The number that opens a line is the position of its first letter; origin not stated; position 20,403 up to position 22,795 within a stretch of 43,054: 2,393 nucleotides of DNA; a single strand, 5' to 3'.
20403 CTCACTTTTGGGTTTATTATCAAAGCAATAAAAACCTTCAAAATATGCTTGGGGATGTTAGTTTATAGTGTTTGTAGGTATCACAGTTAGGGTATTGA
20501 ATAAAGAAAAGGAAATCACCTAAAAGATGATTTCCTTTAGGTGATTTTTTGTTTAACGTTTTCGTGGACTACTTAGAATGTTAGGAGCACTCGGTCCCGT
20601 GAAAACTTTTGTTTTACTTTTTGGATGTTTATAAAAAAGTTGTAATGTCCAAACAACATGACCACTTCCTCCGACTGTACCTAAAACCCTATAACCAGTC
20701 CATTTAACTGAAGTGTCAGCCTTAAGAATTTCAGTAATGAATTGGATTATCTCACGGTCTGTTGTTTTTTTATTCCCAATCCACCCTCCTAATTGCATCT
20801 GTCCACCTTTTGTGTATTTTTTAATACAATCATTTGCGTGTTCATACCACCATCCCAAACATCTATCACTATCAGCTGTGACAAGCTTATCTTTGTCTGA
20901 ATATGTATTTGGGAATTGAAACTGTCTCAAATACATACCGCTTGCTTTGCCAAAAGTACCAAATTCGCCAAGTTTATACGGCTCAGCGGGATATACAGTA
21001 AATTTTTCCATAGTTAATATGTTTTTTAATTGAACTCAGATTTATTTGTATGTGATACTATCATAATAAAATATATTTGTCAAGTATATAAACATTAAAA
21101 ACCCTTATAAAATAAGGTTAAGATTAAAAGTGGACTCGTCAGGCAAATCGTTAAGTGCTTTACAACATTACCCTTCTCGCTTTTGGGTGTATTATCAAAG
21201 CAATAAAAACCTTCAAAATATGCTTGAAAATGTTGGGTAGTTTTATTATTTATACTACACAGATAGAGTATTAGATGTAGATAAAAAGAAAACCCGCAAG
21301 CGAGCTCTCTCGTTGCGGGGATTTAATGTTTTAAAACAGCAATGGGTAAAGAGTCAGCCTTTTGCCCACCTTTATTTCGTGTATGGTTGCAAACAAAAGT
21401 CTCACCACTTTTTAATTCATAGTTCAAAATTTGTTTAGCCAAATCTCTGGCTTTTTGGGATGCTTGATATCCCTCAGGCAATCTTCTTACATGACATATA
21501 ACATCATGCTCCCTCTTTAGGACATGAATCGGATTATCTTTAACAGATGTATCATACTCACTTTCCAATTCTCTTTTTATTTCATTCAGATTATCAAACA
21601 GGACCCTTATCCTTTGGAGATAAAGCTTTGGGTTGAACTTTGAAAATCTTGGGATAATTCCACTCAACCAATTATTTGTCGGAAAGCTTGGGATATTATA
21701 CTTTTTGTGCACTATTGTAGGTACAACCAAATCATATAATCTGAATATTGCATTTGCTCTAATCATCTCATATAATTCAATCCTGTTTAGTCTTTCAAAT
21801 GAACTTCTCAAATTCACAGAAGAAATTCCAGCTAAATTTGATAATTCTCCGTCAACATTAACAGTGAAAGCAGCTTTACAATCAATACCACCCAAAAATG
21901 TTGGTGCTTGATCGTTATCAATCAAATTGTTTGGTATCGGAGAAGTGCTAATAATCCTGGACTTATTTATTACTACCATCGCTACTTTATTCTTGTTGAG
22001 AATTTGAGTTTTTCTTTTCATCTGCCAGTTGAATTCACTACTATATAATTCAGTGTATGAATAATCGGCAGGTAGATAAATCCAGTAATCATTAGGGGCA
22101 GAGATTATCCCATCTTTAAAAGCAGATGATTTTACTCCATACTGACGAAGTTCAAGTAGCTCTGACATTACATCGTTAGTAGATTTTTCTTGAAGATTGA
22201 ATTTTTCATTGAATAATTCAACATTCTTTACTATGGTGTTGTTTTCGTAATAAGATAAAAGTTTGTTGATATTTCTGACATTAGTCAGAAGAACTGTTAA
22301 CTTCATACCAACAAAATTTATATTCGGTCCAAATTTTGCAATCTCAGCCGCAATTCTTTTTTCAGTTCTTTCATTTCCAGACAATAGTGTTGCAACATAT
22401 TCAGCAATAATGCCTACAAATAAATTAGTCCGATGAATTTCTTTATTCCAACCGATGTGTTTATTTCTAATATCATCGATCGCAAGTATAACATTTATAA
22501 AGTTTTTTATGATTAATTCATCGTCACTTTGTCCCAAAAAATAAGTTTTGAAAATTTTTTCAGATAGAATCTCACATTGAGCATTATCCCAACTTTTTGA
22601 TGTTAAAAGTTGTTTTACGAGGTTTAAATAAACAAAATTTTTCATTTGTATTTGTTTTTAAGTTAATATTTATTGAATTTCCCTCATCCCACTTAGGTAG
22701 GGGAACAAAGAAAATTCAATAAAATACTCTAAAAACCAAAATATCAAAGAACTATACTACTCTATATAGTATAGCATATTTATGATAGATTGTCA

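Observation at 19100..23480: Array of single-gene ORFan cassettes separated by four copies of a ~150-nt promoter-sRNA-terminator-like module, abutting the tmRNA 3' end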

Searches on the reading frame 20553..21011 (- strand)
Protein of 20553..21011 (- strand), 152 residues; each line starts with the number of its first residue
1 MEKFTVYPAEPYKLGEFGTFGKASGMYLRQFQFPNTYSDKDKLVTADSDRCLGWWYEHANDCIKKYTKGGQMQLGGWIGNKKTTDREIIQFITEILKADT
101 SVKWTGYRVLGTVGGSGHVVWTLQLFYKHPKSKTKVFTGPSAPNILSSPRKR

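Call 10: search_protein_families(library=pfam, proteins=[window:20553-21011:-], max_evalue=0.1)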
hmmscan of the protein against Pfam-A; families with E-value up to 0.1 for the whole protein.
window:20553-21011:- (152 aa): 0 families

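Call 11: search_protein_families(library=padloc, proteins=[window:20553-21011:-], max_evalue=0.1)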
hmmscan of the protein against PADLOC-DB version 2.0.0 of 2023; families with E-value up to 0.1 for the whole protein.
window:20553-21011:- (152 aa): 0 families

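Call 12: search_protein_families(library=phrogs, proteins=[window:20553-21011:-], max_evalue=0.1)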
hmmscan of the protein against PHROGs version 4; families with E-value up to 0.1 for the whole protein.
window:20553-21011:- (152 aa): 1 family
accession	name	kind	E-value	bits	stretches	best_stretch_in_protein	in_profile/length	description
phrog_24005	-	unknown function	0.081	13.8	0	35-83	78-122/175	-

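Call 31: find_encoding_contigs(protein=window:20553-21011:-, flank=10000, max_places=10)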
Protein window:20553-21011:- (152 aa): no gene with exactly this product is on record in the collection.

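Call 84: search_solved_structures(query=window:20553-21011:-, max_evalue=1)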
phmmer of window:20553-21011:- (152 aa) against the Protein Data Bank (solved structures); distinct sequences matched with E-value up to 1: 17.
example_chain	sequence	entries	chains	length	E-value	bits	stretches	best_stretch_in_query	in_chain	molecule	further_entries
5lu5_A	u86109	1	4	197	0.17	15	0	68-113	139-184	Phosphoheptose isomerase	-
5lu6_A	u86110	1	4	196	0.24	14.6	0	68-113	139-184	Phosphoheptose isomerase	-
5lu7_A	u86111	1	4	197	0.26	14.5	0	68-113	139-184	Phosphoheptose isomerase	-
2xbl_A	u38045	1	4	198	0.27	14.4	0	68-113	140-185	PHOSPHOHEPTOSE ISOMERASE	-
2x3y_A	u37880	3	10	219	0.33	14.1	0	68-113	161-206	PHOSPHOHEPTOSE ISOMERASE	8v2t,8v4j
5ltz_A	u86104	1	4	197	0.38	13.9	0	68-113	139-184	Phosphoheptose isomerase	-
4wzb_E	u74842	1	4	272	0.53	13.4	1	59-91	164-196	Nitrogenase iron protein 1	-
4wza_E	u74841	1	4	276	0.54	13.4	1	59-91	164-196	Nitrogenase iron protein 1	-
1rw4_A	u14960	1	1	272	0.58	13.3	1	59-91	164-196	Nitrogenase iron protein 1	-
1xd8_A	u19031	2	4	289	0.59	13.3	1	59-91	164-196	Nitrogenase iron protein 1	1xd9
1fp6_A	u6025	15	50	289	0.59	13.3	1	59-91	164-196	NITROGENASE IRON PROTEIN | nitrogenase IRON protein 1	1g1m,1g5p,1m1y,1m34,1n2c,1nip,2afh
1xdb_A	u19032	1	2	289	0.59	13.3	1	59-91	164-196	Nitrogenase iron protein 1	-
10zn_F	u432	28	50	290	0.59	13.3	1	59-91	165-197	Nitrogenase iron protein NifH | Nitrogenase iron protein 1 | Nitrogenase iron protein gamma chain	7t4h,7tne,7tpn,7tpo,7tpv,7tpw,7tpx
1de0_A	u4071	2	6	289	0.6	13.3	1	60-91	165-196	NITROGENASE IRON PROTEIN | Nitrogenase iron protein 1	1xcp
2c8v_A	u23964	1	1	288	0.64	13.2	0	59-91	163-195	NITROGENASE IRON PROTEIN 1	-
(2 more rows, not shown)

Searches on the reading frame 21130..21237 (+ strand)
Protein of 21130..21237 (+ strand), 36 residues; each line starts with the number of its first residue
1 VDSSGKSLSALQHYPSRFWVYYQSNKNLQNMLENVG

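Call 64: search_protein_representatives(alignment_id=A3)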
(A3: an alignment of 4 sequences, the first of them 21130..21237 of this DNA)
Query: 4 sequences, 36 profile positions. Proteins with E-value up to 0.001 (for the whole library): 22; up to 1e-10: 2; up to 1e-30: 0. The best 22 are listed.
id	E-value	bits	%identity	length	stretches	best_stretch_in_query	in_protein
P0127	1.4e-19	85.7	-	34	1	3-36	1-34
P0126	6.6e-16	73.9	-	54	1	2-34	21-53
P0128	1.4e-07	47.3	-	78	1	2-33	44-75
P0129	4.0e-07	45.8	-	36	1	1-35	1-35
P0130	4.9e-07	45.5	-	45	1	11-34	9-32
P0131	5.6e-07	45.4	-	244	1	2-30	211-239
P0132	6.9e-07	45.0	-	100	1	6-34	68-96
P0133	7.3e-07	45.0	-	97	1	2-34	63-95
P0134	1.2e-06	44.3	-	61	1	2-30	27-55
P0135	1.4e-06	44.1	-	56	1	2-34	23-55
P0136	2.0e-06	43.5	-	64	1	2-33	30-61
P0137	2.3e-06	43.4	-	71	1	2-34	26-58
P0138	2.8e-06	43.1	-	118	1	3-34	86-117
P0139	4.2e-06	42.5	-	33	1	4-34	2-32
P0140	5.5e-06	42.2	-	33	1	4-34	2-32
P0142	1.4e-05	40.8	-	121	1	11-34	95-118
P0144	3.7e-05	39.5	-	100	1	2-34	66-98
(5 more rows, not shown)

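Call 69: list_cluster_members(proteins=[P0132, P0131, P0128, P0133, P0138, P0142, P0144])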
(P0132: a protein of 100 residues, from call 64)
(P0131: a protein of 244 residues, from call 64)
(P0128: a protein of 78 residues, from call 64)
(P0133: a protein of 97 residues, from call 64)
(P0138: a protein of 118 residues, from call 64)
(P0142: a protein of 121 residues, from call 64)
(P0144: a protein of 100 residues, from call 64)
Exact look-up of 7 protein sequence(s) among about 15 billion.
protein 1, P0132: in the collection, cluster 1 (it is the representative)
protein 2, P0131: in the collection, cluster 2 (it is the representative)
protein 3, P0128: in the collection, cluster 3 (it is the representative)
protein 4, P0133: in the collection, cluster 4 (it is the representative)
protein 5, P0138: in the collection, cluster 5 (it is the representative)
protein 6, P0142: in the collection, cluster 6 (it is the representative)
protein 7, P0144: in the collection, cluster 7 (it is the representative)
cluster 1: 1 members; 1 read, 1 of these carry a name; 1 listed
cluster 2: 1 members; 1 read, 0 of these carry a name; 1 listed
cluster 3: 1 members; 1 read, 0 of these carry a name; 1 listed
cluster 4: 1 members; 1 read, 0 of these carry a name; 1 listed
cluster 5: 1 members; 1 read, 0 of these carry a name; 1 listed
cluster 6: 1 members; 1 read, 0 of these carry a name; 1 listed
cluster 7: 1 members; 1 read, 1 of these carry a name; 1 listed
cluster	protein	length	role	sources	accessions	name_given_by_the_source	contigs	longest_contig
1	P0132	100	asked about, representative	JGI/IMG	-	hypothetical protein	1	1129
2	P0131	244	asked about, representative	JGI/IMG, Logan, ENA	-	-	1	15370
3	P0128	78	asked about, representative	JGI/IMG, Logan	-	-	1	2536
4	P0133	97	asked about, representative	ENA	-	-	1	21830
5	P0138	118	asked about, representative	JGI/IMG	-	-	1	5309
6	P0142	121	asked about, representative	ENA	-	-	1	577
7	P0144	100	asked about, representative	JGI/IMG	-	hypothetical protein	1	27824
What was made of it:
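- Only one database protein, P0132, from a 1.1-kb contig (call 69), shows recombinase and tail in one ORF.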

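Call 98: find_related_loci(query=A3, collection=viral_contigs, flank=4000)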
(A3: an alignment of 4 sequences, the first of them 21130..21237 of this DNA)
Query A3 (36 aa) in viral_contigs; peptide patterns used: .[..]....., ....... (x = any residue, [..] = any of these).
84 stretches matched a pattern, but none encodes a relative of the query by tblastn (E <= 1e-3).

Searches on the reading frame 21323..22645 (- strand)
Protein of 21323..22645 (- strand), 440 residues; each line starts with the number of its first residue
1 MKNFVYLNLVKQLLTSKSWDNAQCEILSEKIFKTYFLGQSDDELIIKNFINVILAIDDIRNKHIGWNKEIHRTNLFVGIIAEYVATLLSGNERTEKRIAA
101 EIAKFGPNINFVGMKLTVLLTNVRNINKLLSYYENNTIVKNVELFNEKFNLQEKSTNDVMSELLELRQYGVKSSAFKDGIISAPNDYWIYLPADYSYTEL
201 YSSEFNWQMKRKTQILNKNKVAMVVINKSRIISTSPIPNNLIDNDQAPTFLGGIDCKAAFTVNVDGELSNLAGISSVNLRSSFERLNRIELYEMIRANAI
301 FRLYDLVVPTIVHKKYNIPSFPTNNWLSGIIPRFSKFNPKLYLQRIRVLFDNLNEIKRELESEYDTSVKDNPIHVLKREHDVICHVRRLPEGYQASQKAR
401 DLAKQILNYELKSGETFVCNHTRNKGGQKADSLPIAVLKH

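Call 10: search_protein_families(library=pfam, proteins=[window:21323-22645:-], max_evalue=0.1)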
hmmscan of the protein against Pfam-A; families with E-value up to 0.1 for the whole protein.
window:21323-22645:- (440 aa): 0 families

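Call 11: search_protein_families(library=padloc, proteins=[window:21323-22645:-], max_evalue=0.1)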
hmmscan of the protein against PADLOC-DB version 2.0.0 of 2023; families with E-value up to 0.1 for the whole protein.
window:21323-22645:- (440 aa): 0 families

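Call 12: search_protein_families(library=phrogs, proteins=[window:21323-22645:-], max_evalue=0.1)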
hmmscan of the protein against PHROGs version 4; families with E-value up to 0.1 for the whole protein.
window:21323-22645:- (440 aa): 0 families

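Call 30: find_encoding_contigs(protein=window:21323-22645:-, flank=10000, max_places=10)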
Protein window:21323-22645:- (440 aa): 1 contig read that carries it; 1 place shown.
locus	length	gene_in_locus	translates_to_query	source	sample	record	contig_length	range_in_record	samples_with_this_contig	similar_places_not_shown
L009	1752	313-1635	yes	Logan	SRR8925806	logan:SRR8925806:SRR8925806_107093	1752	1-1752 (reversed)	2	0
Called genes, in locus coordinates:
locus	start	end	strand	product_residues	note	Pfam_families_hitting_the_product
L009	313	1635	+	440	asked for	-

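Call 35: find_homologous_proteins(query=window:21323-22645:-)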
Query window:21323-22645:- (440 aa): 5 proteins with E <= 0.001 among 5243 candidates.
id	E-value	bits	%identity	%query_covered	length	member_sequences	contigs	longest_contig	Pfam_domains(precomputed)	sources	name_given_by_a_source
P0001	2.1e-290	980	100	100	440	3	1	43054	-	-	-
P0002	5.0e-118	413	47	100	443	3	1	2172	-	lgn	-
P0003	1.3e-108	382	45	99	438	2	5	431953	-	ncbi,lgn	ncbi:MAG: hypothetical protein WCN88_00920 [Candidatus Falkowbacteria bacterium]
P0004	3.2e-107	377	44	99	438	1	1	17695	-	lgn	-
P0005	5.0e-88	314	47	71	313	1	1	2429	-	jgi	jgi:hypothetical protein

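Call 36: find_encoding_contigs(protein=P0003, flank=10000, max_places=5)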
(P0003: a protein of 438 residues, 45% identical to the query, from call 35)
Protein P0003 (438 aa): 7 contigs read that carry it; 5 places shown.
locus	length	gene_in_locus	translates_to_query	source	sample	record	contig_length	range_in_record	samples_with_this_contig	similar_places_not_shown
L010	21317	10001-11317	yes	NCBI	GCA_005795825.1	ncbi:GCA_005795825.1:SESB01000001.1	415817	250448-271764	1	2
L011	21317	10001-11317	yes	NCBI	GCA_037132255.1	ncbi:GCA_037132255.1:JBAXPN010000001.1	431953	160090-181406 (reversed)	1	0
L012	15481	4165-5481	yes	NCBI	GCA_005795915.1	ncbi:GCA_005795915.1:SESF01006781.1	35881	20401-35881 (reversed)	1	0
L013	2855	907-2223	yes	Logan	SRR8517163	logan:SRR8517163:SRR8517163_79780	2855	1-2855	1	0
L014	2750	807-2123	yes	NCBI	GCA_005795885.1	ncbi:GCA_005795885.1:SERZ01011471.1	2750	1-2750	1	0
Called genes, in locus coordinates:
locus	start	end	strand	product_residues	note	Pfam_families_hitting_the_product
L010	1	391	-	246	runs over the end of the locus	-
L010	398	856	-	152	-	PF02590:SPOUT_MTase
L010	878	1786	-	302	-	-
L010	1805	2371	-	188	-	PF04011:LemA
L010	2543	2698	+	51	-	-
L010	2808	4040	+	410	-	PF07690:MFS_1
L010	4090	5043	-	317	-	PF01522:Polysacc_deac_1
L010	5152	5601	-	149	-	-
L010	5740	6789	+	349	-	PF00478:IMPDH, PF03060:NMO (faint), PF01070:FMN_dh (weak)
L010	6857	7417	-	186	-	PF13638:PIN_4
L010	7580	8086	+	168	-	PF03449:GreA_GreB_N, PF01272:GreA_GreB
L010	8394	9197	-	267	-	PF04402:SIMPL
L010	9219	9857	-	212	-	PF10646:Germane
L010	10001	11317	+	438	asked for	-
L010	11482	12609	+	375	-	PF03118:RNA_pol_A_CTD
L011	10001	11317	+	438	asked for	-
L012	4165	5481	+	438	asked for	-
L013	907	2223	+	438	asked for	-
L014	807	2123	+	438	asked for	-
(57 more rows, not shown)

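Call 37: find_encoding_contigs(protein=P0004, flank=10000, max_places=3)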
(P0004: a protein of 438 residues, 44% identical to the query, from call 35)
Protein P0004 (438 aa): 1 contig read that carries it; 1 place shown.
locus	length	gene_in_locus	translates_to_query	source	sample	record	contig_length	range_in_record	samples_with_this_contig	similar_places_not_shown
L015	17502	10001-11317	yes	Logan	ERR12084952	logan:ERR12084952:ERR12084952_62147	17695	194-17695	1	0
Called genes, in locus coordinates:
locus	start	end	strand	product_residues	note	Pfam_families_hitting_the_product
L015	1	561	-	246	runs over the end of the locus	-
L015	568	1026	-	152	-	PF02590:SPOUT_MTase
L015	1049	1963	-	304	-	-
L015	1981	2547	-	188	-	PF04011:LemA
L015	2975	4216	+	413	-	PF05631:MFS_5, PF07690:MFS_1, PF03092:BT1 (faint), PF07690:MFS_1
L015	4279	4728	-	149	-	-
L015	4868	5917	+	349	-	PF00478:IMPDH, PF03060:NMO (faint), PF01070:FMN_dh (weak)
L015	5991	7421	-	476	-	PF13638:PIN_4, PF04851:ResIII (weak), PF02562:PhoH, PF13245:AAA_19 (faint), PF13604:AAA_30 (faint), PF13401:AAA_22 (weak)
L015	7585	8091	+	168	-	PF03449:GreA_GreB_N, PF01272:GreA_GreB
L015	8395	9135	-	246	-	PF04402:SIMPL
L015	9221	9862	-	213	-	PF10646:Germane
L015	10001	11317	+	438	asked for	-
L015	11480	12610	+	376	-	PF04545:Sigma70_r4 (weak), PF03118:RNA_pol_A_CTD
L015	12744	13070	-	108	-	-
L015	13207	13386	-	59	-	PF02416:TatA_B_E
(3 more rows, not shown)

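Call 38: find_encoding_contigs(protein=P0002, flank=10000, max_places=3)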
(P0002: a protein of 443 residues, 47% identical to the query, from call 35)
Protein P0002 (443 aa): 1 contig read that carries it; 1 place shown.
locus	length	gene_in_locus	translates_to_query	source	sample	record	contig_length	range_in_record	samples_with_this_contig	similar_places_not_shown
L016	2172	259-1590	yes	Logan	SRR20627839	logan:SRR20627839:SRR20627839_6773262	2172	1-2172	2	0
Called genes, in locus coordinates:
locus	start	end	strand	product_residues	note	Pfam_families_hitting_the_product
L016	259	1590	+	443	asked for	-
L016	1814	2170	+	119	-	?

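Call 83: search_solved_structures(query=window:21323-22645:-, max_evalue=1)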
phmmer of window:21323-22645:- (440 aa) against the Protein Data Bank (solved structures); distinct sequences matched with E-value up to 1: 2.
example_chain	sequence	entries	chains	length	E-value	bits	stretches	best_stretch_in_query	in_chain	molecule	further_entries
3d8l_A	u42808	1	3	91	0.59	12.1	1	139-189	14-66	ORF12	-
7pzy_z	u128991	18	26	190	0.9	11.5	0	91-148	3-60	Ribosomal protein L19 | 60S ribosomal protein L19-A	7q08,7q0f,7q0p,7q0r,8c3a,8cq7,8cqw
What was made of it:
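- Tried and rejected: PDB sequence searches gave nothing (calls 83, 84).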

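Call 95: predict_structure(alignment_id=A4)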
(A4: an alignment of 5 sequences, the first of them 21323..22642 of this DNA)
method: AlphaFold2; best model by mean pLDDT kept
length: 439 residues; sequences in the alignment: 5
mean_pLDDT: 51.6   pTM: 0.44
mean pLDDT of the five models: 51.6, 50.5, 49.3, 48.6, 48.1
residues with pLDDT >= 90: 14; 70-90: 81; 50-70: 95; < 50: 249
segments of 3 or more residues with pLDDT < 50: 131-138, 151-265, 268-276, 285-290, 292-294, 296-339, 348-383, 419-439
pLDDT, mean of each block of 10 residues (from residue 1): 83 74 74 84 91 88 65 69 71 83 72 74 58 47 52 41 34 29 29 29 34 34 27 30 29 34 45 45 49 49 39 45 31 41 50 46 42 34 57 67 62 61 37 32
secondary structure, 60 per line:
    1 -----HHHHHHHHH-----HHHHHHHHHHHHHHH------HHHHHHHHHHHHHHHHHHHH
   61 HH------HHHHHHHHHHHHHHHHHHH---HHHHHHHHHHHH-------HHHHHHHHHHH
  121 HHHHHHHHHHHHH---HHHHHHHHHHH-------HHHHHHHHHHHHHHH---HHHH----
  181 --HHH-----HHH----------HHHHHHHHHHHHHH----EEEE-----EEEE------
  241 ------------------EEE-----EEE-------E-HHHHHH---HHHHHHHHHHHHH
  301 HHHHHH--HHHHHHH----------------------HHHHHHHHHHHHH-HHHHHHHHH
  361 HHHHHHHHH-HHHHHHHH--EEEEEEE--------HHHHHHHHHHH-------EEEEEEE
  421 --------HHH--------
elements in order: H6-14 H20-34 H41-62 H69-87 H91-102 H110-133 H137-147 H155-169 H173-176 H204-217 E222-225 E231-234 E259-261 E267-269 H279-284 H288-306 H309-315 H338-350 H352-369 H371-378 E381-387 H396-406 E414-420
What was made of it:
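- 21278..22796 (-): Cargo unit 3: terminator T1 (21278-21317), the 440-aa ORFan gene (21323-22645), a 120-nt leader with a hairpin, and promoter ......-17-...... (22768-22796). The AF2 model is unusable, pLDDT 51.6 (call 95).
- Tried and rejected: The AlphaFold model of the 440-aa protein has pLDDT 51.6, so no fold search was run (call 95).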
